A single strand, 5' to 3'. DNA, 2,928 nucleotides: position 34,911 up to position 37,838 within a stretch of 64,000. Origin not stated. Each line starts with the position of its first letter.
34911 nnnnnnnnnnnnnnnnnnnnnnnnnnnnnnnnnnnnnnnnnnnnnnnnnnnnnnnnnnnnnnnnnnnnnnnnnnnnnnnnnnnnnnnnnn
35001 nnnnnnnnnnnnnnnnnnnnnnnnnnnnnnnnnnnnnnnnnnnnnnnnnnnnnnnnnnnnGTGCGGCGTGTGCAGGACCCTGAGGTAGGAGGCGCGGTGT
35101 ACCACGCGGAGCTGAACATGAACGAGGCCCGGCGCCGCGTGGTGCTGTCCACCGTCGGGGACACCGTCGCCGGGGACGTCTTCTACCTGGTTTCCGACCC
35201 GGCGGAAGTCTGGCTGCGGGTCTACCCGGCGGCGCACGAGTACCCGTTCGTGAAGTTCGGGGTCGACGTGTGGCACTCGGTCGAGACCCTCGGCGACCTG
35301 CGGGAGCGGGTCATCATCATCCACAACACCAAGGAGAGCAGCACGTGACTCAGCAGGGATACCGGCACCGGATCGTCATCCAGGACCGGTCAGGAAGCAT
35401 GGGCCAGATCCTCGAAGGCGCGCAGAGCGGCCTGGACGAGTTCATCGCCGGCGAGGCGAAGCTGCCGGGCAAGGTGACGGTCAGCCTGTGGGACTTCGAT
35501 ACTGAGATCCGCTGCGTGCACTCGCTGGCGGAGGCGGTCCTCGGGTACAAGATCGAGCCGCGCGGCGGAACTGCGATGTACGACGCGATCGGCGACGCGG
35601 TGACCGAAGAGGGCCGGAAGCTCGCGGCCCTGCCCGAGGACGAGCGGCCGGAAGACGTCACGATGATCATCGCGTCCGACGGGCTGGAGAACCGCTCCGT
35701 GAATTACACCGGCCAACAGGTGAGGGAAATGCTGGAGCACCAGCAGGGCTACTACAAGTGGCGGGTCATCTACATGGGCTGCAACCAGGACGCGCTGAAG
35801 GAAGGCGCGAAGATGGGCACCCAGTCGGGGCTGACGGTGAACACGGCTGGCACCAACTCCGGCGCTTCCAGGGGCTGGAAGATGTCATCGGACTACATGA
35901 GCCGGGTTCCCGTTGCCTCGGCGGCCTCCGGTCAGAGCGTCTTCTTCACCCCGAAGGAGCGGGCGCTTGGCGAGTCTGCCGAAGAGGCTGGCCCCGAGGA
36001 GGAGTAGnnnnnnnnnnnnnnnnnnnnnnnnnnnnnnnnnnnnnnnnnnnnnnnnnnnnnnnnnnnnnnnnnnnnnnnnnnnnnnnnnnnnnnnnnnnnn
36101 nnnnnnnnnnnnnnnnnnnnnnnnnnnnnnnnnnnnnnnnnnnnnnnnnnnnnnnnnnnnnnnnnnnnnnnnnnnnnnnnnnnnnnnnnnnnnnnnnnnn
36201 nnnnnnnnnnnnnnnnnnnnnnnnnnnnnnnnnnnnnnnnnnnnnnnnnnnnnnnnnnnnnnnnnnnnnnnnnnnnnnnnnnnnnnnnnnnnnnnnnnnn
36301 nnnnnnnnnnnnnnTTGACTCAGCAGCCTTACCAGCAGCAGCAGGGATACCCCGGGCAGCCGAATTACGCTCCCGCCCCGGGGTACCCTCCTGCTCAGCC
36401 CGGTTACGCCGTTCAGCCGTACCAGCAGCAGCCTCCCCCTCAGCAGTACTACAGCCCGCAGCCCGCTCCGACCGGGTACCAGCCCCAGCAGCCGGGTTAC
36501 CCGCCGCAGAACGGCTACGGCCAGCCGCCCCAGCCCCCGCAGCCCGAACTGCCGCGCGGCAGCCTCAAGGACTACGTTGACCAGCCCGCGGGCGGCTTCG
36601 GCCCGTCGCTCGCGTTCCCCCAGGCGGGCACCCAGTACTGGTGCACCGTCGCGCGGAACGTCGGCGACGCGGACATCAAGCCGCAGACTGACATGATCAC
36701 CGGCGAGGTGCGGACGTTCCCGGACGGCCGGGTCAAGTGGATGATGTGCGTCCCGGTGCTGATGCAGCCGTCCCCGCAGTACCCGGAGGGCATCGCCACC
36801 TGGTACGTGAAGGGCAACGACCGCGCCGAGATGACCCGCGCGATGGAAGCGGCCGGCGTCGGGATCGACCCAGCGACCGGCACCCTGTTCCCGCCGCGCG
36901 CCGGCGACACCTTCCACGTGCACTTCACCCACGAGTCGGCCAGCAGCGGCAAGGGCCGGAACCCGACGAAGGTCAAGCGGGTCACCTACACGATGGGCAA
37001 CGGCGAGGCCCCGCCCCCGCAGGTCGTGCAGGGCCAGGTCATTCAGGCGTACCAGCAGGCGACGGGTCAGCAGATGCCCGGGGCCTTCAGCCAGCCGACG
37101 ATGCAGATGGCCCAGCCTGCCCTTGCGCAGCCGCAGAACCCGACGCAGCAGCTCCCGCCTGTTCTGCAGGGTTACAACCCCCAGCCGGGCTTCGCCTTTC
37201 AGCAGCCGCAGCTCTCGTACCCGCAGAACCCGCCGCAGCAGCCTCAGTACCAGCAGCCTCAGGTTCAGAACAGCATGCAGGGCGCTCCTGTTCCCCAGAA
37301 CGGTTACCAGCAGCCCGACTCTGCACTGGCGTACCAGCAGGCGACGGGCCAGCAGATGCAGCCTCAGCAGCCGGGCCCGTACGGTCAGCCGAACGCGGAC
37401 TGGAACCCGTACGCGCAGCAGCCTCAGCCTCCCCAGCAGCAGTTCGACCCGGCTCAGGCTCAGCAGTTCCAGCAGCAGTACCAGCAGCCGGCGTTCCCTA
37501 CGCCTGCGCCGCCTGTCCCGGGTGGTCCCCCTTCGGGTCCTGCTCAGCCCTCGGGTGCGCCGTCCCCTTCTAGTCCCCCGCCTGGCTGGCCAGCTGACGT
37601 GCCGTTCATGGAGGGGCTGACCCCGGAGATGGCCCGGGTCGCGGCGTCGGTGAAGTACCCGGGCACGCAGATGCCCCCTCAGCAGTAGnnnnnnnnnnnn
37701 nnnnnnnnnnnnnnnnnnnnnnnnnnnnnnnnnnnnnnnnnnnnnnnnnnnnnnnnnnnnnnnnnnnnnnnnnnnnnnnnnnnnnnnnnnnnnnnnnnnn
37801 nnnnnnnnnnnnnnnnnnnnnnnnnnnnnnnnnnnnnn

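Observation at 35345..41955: Phage-borne exopolysaccharide synthase/deacetylase module (vWA, PQ-rich protein, processive GT2, CE4 deacetylase, GH16, secreted protein)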

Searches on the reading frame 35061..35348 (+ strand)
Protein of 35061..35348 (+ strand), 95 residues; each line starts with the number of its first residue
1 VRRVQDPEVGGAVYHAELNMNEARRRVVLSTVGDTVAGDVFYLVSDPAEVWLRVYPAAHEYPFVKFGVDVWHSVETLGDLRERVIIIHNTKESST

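Call 3: search_protein_families(library=pfam, proteins=[window:35061-35348:+], max_evalue=0.01)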
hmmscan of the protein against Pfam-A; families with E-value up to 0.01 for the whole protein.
window:35061-35348:+ (95 aa): 0 families

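Call 10: search_protein_families(library=phrogs, proteins=[window:35061-35348:+], max_evalue=0.001)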
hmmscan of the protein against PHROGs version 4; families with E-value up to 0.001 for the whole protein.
window:35061-35348:+ (95 aa): 0 families

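Call 55: search_protein_families(library=pfam, proteins=[window:35061-35348:+], max_evalue=5)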
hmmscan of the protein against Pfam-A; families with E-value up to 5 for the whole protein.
window:35061-35348:+ (95 aa): 0 families

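Call 106: search_protein_families(library=padloc, proteins=[window:35061-35348:+], max_evalue=0.001)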
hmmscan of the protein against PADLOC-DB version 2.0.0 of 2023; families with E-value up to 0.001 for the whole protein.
window:35061-35348:+ (95 aa): 0 families

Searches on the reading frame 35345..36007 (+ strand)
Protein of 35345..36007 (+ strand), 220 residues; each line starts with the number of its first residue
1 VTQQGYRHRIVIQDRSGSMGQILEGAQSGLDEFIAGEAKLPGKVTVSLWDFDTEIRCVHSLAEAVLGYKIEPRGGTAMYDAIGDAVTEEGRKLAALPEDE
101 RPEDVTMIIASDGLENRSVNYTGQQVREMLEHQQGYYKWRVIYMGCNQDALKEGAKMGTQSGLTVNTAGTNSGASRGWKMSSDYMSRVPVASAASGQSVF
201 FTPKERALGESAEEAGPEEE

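Call 3: search_protein_families(library=pfam, proteins=[window:35345-36007:+], max_evalue=0.01)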
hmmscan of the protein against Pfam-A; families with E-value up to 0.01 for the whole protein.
window:35345-36007:+ (220 aa): 0 families

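Call 10: search_protein_families(library=phrogs, proteins=[window:35345-36007:+], max_evalue=0.001)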
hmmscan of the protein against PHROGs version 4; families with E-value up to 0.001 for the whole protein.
window:35345-36007:+ (220 aa): 1 family
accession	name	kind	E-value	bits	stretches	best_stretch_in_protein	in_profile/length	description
phrog_7371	-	unknown function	7.4e-38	131.2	1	9-206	9-200/204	-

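Call 11: search_protein_families(library=ncbifam, proteins=[window:35345-36007:+], max_evalue=0.01)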
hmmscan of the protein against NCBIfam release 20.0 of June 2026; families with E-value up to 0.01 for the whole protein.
window:35345-36007:+ (220 aa): 0 families

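Call 54: search_solved_structures(query=window:35345-36007:+, max_evalue=1, show_alignments=1)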
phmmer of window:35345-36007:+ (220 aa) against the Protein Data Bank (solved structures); distinct sequences matched with E-value up to 1: 1.
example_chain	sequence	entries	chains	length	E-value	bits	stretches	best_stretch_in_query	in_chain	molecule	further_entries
6oz1_A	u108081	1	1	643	0.034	17.2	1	40-113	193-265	Oxidoreductase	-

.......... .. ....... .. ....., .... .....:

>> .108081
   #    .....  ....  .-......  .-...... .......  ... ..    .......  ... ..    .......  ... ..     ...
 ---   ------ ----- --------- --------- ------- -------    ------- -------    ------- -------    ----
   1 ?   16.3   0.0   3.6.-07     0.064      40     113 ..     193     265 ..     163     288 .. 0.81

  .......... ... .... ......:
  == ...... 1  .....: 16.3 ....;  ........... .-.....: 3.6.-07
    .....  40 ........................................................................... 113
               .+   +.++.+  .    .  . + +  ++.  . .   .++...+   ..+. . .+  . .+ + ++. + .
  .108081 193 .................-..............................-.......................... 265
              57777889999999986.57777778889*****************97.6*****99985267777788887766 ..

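Call 55: search_protein_families(library=pfam, proteins=[window:35345-36007:+], max_evalue=5)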
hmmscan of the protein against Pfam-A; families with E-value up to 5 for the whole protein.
window:35345-36007:+ (220 aa): 0 families

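Call 103: search_protein_representatives(protein=window:35345-36007:+)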
Query: 220 residues. Proteins with E-value up to 0.001 (for the whole library): 9035; up to 1e-10: 4131; up to 1e-30: 72. The best 150 are listed.
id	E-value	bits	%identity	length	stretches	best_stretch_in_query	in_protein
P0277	7.6e-78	277.4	63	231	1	1-213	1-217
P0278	5.0e-56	206.1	52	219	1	1-206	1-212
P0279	2.3e-53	197.4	51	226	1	1-213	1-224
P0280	9.0e-53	195.5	51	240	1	1-208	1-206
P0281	5.3e-48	179.9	69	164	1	1-125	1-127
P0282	7.7e-43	163.0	44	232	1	1-219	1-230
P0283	8.8e-42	159.6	40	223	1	1-209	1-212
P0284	1.6e-41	158.7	46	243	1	1-201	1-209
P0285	2.6e-41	158.1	46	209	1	1-208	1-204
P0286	3.4e-41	157.7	41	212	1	1-194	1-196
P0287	3.5e-39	151.1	43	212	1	1-187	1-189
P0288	8.0e-39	149.9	45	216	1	1-206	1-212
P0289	8.5e-39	149.8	43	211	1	1-208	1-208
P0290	1.9e-38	148.7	45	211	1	1-175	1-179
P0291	5.8e-38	147.1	42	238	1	1-212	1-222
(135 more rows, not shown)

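Call 105: search_solved_structures(query=A5, max_evalue=0.1, show_alignments=1)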
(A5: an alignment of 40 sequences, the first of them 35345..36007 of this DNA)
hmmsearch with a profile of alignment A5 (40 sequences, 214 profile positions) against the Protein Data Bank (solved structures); distinct sequences matched with E-value up to 0.1: 40.
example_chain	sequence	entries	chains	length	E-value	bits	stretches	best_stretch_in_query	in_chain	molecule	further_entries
9hll_A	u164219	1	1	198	0.0011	21.8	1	5-116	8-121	Integrin alpha-M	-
6rhv_C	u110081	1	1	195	0.0012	21.8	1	5-116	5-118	Integrin alpha-M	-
1qcy_A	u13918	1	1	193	0.0013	21.6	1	8-120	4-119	I-DOMAIN OF INTEGRIN ALPHA1BETA1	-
8s05_A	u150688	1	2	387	0.0014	21.5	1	8-89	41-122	Conserved protein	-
1n3y_A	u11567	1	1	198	0.0014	21.5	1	1-123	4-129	Integrin alpha-X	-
4a0q_A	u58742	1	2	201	0.0034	20.2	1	7-120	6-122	INTEGRIN ALPHA-1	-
9c4f_I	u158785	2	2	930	0.0036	20.1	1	8-116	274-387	Inter-alpha-trypsin inhibitor heavy chain H4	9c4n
1qc5_A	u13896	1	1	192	0.0038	20.1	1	8-120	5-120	PROTEIN (ALPHA1 BETA1 INTEGRIN)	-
2b2x_A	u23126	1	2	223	0.0046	19.8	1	8-118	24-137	Integrin alpha-1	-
1mhp_A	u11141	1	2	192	0.0075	19.1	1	8-118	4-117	integrin alpha 1, (RESIDUES 169-360)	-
1qc5_B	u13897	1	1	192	0.0089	18.9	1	8-120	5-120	PROTEIN (ALPHA1 BETA1 INTEGRIN)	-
2m32_A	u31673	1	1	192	0.009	18.9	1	8-120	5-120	Integrin alpha-1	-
1n9z_A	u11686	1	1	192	0.0099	18.7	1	5-116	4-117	Integrin alpha-M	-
5hgj_A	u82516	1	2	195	0.012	18.4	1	8-120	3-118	Integrin alpha-1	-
1ido_A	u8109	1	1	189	0.016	18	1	7-116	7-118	INTEGRIN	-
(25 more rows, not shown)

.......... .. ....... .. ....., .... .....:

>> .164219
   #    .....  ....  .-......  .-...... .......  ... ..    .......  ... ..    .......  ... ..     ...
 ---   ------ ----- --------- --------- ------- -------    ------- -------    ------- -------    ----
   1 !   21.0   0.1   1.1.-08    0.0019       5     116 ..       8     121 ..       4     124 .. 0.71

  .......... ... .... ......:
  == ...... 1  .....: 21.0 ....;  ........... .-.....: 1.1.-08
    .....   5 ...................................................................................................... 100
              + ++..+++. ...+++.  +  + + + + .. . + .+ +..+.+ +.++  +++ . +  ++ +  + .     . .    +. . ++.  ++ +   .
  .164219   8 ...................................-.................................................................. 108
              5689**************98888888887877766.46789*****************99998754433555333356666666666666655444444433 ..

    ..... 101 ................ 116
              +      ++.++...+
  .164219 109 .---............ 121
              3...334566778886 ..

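Call 106: search_protein_families(library=padloc, proteins=[window:35345-36007:+], max_evalue=0.001)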
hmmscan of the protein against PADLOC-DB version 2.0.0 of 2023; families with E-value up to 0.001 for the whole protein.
window:35345-36007:+ (220 aa): 0 families

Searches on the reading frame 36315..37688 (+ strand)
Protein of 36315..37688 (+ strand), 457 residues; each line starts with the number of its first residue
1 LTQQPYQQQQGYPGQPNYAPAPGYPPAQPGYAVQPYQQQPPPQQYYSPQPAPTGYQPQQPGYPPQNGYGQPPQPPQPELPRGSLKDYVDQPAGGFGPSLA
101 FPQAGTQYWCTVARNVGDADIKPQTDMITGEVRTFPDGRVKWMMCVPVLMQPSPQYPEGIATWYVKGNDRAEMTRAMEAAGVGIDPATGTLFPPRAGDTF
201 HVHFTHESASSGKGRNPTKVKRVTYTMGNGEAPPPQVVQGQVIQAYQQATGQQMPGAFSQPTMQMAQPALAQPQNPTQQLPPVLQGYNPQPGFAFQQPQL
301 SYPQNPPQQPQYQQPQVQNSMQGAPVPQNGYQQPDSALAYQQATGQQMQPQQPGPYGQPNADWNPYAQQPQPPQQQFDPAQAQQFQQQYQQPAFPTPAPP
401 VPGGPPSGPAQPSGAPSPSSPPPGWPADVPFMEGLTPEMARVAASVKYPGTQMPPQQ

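Call 3: search_protein_families(library=pfam, proteins=[window:36315-37688:+], max_evalue=0.01)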
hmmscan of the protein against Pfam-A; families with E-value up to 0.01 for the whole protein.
window:36315-37688:+ (457 aa): 0 families

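Call 10: search_protein_families(library=phrogs, proteins=[window:36315-37688:+], max_evalue=0.001)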
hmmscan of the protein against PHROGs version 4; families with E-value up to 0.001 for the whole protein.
window:36315-37688:+ (457 aa): 0 families

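Call 11: search_protein_families(library=ncbifam, proteins=[window:36315-37688:+], max_evalue=0.01)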
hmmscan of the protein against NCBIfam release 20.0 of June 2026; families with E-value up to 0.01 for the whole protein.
window:36315-37688:+ (457 aa): 0 families

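Call 106: search_protein_families(library=padloc, proteins=[window:36315-37688:+], max_evalue=0.001)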
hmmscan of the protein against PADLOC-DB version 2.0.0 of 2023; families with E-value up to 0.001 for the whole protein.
window:36315-37688:+ (457 aa): 0 families

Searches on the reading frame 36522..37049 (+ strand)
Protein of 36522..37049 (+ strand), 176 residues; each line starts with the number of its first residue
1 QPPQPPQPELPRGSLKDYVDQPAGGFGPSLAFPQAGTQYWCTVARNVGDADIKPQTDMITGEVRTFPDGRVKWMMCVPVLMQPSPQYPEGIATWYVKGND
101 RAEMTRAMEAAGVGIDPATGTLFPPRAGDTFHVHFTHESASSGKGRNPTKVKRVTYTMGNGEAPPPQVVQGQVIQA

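Call 55: search_protein_families(library=pfam, proteins=[window:36546-37040:+], max_evalue=5)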
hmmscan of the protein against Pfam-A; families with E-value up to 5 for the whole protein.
window:36546-37040:+ (165 aa): 0 families

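Call 102: predict_structure(protein=window:36522-37049:+)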
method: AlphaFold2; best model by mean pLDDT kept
length: 176 residues; sequences in the alignment: 1
mean_pLDDT: 35.5   pTM: 0.30
mean pLDDT of the five models: 35.5, 35.2, 32.0, 31.0, 30.2
residues with pLDDT >= 90: 0; 70-90: 0; 50-70: 4; < 50: 172
segments of 3 or more residues with pLDDT < 50: 1-3, 5-101, 103-105, 110-176
pLDDT, mean of each block of 10 residues (from residue 1): 42 37 36 31 28 30 30 42 40 46 50 37 31 28 34 29 32 34
secondary structure, 60 per line:
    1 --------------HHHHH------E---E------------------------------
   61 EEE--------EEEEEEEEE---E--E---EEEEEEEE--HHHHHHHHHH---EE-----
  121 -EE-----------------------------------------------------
elements in order: H15-19 E61-63 E72-80 E91-98 H101-110
